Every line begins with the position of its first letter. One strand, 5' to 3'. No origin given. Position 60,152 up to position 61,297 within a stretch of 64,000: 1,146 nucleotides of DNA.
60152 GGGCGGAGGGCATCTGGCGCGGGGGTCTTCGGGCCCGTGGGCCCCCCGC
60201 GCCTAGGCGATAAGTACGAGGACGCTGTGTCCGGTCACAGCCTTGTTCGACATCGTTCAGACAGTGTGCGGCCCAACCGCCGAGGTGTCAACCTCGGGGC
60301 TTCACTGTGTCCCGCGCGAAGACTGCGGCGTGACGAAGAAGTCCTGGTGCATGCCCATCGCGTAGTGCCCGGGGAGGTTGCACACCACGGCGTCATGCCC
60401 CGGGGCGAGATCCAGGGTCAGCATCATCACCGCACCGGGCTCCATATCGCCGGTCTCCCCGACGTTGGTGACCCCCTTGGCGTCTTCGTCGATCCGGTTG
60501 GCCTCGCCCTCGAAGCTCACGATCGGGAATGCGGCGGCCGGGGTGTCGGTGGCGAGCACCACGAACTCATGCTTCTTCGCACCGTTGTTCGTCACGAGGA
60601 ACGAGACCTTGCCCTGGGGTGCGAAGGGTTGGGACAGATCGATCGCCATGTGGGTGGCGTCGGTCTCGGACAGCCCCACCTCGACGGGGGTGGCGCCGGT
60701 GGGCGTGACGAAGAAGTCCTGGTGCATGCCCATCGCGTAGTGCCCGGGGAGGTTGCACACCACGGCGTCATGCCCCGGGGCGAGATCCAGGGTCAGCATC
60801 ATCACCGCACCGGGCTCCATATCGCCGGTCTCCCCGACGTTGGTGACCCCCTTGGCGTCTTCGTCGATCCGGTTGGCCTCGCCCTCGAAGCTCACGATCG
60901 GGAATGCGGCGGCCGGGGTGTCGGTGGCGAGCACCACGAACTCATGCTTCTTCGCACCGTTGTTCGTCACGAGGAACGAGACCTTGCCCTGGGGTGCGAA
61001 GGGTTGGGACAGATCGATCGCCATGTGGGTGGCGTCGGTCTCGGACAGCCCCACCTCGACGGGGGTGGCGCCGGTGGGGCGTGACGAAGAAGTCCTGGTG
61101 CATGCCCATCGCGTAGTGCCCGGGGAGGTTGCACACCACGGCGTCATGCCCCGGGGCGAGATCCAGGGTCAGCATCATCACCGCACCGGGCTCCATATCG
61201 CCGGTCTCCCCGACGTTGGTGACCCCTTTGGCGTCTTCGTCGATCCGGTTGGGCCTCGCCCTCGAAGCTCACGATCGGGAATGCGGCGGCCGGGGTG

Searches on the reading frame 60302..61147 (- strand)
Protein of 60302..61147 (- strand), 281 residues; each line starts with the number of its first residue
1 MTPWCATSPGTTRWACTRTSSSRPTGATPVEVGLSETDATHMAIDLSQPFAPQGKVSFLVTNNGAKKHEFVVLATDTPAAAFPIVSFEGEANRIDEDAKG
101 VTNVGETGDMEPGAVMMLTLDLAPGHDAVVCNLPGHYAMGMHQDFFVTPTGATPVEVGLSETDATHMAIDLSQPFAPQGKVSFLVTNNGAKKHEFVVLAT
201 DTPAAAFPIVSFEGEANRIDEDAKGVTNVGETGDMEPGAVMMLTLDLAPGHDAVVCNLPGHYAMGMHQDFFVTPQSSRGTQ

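Call 39: search_protein_families(library=pfam, proteins=[window:60302-61147:-], max_evalue=0.01)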
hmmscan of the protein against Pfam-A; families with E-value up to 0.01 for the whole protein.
window:60302-61147:- (281 aa): 3 families
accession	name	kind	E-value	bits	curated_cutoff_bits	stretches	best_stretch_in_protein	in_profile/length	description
PF06525.17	SoxE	-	1.2e-10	41.6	21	2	55-157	48-148/149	Sulfocyanin (SoxE) domain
PF13158.11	DUF3993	-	0.00042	20.9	22.4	0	169-219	55-106/118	Protein of unknown function (DUF3993)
PF13473.12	Cupredoxin_1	-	0.0093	16.4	27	0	42-73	30-62/104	Cupredoxin-like domain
